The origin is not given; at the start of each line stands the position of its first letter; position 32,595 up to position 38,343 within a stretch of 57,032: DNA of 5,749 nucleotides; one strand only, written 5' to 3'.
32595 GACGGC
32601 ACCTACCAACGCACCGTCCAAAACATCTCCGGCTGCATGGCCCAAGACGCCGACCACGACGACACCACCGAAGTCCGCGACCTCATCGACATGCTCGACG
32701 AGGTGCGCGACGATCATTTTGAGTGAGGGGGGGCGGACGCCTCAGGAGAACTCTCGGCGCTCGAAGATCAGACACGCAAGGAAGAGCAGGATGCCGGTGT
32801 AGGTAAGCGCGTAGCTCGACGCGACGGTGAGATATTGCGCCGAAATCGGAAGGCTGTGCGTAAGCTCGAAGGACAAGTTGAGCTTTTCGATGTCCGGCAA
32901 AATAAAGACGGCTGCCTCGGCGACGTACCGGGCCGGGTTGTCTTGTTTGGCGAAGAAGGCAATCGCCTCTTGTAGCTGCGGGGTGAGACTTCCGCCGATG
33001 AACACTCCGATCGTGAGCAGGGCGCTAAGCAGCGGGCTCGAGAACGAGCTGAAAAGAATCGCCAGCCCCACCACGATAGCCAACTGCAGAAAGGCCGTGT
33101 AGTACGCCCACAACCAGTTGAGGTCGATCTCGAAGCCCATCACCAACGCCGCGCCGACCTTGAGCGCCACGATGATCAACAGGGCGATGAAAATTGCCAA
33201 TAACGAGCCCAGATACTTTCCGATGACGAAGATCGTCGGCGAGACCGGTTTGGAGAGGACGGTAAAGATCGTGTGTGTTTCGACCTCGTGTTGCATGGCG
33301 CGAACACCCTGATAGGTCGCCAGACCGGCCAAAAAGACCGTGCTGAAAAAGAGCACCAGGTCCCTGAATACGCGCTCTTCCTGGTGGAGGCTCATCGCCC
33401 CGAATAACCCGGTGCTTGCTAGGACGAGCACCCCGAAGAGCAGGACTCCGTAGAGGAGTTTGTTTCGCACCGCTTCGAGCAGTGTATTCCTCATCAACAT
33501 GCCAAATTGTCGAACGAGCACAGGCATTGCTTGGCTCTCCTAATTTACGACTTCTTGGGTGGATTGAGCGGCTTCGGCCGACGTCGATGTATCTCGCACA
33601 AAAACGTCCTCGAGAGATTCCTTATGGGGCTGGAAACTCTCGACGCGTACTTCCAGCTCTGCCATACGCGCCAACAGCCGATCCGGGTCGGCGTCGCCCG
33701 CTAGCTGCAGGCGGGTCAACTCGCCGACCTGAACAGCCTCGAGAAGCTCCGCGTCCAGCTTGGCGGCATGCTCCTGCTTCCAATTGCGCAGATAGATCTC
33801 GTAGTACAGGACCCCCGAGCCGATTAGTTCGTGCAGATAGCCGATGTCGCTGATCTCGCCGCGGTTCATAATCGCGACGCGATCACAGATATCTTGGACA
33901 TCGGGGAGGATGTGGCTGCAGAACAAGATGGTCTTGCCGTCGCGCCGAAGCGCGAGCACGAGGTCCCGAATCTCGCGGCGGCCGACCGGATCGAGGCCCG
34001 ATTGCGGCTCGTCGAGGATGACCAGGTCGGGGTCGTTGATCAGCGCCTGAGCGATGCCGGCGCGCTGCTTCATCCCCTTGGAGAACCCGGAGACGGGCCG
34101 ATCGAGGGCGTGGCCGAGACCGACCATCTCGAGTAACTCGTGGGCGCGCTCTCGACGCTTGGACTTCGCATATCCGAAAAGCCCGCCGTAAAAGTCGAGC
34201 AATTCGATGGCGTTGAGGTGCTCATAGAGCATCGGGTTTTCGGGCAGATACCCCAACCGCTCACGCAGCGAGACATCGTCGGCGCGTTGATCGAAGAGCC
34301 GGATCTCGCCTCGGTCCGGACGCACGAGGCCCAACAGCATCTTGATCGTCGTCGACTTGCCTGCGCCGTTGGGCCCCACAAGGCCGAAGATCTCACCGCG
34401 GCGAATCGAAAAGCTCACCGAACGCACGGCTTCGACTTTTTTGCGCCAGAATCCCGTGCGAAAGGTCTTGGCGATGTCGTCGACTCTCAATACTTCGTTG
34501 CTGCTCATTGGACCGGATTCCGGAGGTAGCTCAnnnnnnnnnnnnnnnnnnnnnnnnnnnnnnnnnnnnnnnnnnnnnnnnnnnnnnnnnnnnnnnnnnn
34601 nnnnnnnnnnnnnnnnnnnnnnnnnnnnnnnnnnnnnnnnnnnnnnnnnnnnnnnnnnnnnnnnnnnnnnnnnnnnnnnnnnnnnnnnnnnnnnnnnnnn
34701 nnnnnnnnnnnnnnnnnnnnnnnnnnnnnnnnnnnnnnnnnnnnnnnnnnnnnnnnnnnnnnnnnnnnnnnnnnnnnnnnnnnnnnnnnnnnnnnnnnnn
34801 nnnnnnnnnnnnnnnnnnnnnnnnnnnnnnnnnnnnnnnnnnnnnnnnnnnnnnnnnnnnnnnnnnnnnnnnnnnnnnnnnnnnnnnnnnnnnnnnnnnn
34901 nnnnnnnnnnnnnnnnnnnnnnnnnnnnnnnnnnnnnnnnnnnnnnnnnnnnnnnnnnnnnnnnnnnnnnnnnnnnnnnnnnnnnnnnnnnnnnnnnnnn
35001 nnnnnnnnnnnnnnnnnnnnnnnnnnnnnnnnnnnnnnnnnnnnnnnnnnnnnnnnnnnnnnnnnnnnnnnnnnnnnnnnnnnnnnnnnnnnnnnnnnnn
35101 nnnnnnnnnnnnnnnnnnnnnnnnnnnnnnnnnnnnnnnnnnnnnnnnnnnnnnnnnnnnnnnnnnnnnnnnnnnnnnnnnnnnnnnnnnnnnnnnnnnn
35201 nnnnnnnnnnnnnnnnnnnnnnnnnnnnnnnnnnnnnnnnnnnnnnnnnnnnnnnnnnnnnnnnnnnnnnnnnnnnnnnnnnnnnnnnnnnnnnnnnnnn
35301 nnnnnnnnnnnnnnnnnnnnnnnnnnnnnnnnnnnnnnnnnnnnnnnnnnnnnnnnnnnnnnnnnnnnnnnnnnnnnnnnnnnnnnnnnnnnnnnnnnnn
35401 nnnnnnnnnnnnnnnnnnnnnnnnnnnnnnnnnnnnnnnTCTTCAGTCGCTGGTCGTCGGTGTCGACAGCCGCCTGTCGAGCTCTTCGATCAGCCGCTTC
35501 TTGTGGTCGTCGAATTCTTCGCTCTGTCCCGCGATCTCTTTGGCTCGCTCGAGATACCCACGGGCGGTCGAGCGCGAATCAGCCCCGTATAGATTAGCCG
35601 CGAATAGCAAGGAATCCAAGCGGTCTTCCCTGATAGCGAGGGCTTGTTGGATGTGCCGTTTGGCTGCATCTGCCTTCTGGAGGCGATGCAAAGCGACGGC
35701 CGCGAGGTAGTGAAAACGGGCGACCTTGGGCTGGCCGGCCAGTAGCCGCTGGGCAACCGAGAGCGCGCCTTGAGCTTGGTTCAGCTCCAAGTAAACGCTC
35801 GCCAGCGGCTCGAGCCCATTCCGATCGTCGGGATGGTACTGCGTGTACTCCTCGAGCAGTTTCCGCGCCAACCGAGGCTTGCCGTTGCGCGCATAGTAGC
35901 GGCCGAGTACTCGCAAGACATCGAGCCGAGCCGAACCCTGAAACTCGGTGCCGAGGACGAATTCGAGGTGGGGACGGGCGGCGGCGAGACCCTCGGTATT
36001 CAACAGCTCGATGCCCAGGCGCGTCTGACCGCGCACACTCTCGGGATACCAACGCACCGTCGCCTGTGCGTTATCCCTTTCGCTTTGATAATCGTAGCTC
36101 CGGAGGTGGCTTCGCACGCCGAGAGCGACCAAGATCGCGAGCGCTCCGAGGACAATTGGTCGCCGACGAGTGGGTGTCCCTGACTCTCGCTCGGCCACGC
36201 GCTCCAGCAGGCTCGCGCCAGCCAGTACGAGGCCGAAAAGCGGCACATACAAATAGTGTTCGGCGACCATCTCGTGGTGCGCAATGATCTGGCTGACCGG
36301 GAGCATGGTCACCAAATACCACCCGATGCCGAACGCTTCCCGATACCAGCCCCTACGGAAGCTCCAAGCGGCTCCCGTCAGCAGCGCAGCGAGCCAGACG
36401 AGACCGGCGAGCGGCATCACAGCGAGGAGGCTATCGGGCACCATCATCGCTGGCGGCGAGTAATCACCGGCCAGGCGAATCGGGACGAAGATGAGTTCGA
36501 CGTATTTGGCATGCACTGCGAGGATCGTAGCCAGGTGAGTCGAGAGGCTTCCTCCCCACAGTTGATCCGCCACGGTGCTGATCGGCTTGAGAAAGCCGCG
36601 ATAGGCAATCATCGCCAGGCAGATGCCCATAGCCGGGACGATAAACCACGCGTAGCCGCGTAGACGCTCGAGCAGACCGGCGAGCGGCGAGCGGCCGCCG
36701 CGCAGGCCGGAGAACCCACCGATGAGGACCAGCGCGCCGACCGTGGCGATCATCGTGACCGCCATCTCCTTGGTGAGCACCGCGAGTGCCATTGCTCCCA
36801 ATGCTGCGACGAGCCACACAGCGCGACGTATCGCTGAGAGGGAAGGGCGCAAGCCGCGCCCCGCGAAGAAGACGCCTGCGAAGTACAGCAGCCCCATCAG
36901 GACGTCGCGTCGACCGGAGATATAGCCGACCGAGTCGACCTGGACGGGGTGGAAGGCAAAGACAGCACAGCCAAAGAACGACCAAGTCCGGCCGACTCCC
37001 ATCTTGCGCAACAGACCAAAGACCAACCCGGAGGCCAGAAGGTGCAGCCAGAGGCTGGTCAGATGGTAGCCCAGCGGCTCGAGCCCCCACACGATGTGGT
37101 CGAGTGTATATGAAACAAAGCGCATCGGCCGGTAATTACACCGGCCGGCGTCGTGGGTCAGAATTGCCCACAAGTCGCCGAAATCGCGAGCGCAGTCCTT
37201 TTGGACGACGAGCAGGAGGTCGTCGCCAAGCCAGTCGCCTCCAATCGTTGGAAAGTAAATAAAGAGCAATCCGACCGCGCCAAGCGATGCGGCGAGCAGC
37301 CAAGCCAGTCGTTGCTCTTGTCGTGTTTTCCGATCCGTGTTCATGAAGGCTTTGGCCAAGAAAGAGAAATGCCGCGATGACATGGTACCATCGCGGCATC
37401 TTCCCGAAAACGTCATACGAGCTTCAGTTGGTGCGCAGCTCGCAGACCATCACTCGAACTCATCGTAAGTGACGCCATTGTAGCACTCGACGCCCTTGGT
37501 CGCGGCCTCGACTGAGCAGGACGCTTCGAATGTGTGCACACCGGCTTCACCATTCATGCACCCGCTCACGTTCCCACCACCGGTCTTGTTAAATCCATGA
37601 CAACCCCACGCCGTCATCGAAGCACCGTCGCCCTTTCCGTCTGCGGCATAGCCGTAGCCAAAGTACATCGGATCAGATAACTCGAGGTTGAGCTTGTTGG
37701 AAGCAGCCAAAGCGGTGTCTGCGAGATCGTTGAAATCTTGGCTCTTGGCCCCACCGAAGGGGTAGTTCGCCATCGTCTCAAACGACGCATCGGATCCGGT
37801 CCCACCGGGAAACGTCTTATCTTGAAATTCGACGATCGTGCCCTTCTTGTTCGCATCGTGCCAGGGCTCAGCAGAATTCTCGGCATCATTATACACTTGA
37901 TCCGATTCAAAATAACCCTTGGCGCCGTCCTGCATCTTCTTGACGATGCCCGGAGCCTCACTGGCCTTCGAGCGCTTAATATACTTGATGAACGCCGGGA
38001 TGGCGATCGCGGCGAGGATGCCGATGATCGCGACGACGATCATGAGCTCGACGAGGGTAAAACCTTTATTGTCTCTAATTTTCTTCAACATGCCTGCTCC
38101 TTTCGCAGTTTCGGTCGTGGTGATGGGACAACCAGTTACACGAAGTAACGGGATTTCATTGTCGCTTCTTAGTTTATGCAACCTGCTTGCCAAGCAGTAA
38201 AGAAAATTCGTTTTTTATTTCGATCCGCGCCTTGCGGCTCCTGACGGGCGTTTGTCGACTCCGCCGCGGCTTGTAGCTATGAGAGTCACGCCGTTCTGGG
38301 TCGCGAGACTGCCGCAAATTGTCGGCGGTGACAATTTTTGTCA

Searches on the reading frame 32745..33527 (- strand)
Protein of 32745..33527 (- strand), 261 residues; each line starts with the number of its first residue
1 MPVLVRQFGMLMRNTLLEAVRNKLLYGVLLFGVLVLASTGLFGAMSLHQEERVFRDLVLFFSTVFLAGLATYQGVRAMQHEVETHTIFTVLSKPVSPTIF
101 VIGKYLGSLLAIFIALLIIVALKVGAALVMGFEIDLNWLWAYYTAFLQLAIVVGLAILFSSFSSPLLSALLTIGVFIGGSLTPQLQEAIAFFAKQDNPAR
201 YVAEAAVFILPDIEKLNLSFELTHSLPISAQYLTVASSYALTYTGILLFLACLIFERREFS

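Call 90: search_protein_families(library=pfam, proteins=[window:32745-33527:-], max_evalue=0.001)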
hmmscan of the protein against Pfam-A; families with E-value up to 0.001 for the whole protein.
window:32745-33527:- (261 aa): 3 families
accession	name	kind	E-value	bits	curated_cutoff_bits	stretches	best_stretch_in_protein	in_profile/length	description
PF12679.13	ABC2_membrane_2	-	1.9e-05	24.5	27.2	1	36-177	30-193/283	ABC-2 family transporter protein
PF01061.29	ABC2_membrane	-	0.00014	21.9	26.9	1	6-178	1-177/211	ABC-2 type transporter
PF12698.13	ABC2_membrane_3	-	0.00021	21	31.6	1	48-177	154-279/347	ABC-2 family transporter protein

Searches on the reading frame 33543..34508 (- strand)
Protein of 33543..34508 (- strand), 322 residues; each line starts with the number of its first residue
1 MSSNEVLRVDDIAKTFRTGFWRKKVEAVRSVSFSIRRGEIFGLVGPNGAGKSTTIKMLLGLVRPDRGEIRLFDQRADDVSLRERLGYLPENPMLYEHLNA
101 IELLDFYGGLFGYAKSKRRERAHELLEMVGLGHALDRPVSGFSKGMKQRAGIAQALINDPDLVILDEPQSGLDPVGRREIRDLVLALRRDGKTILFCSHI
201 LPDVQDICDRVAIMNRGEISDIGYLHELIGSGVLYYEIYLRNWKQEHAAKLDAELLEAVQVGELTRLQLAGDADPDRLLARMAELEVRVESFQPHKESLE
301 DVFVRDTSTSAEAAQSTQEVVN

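Call 90: search_protein_families(library=pfam, proteins=[window:33543-34508:-], max_evalue=0.001)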
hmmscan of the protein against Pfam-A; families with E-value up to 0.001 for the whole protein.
window:33543-34508:- (322 aa): 3 families
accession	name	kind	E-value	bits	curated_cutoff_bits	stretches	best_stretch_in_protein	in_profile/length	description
PF00005.33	ABC_tran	-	2e-33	116.3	25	1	29-169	2-136/137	ABC transporter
PF13304.12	AAA_21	-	9.3e-13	49.3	27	1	113-199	205-298/304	AAA domain, putative AbiEii toxin, Type IV TA system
PF13732.12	DrrA1-3_C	-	1.1e-05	26.5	27.4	1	248-305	24-79/81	ATP-binding protein DrrA1-3-like, C-terminal domain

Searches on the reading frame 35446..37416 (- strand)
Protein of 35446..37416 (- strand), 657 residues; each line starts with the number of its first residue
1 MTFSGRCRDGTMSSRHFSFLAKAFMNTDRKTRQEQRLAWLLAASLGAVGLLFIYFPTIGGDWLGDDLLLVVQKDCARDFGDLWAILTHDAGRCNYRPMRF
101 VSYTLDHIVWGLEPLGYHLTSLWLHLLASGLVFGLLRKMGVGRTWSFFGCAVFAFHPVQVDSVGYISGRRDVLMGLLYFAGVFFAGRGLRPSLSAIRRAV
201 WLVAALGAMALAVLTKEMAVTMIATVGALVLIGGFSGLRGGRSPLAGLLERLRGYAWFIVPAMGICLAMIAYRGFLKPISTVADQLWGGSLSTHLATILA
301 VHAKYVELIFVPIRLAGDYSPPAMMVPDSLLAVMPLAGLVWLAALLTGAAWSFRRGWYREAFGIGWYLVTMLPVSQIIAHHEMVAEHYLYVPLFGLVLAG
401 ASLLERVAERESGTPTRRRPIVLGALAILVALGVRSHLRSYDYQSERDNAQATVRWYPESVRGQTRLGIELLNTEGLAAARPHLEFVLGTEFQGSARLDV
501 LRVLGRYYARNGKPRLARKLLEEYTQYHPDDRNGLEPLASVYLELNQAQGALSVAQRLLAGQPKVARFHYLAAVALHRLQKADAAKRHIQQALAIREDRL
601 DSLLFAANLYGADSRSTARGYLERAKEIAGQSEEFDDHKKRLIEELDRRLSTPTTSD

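Call 90: search_protein_families(library=pfam, proteins=[window:35446-37416:-], max_evalue=0.001)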
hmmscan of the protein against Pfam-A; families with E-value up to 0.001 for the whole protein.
window:35446-37416:- (657 aa): 6 families
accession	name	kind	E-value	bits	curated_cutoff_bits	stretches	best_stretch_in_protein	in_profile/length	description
PF13432.12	TPR_16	-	4e-06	27.6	32.7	0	504-551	3-50/65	Tetratricopeptide repeat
PF13428.12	TPR_14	-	9.8e-05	23.1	23.5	0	499-539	2-42/44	Tetratricopeptide repeat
PF13424.12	TPR_12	-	0.00013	22.5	30.1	0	549-597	27-76/77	Tetratricopeptide repeat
PF14559.12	TPR_19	-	0.00018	22.2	25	1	510-573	3-66/68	Tetratricopeptide repeat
PF07719.23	TPR_2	-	0.00036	20.9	27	0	566-597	1-32/34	Tetratricopeptide repeat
PF12895.13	ANAPC3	-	0.00077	20.1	27.2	0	520-590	11-80/82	Anaphase-promoting complex, cyclosome, subunit 3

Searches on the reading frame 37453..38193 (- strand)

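Call 90: search_protein_families(library=pfam, proteins=[window:37453-38193:-], max_evalue=0.001)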
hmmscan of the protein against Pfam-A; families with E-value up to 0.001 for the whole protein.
window:37453-38193:- (247 aa): 1 family
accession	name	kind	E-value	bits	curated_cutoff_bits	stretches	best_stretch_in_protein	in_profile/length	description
PF07963.17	N_methyl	-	5.5e-10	38.8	21.2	1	40-65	2-27/27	Prokaryotic N-terminal methylation motif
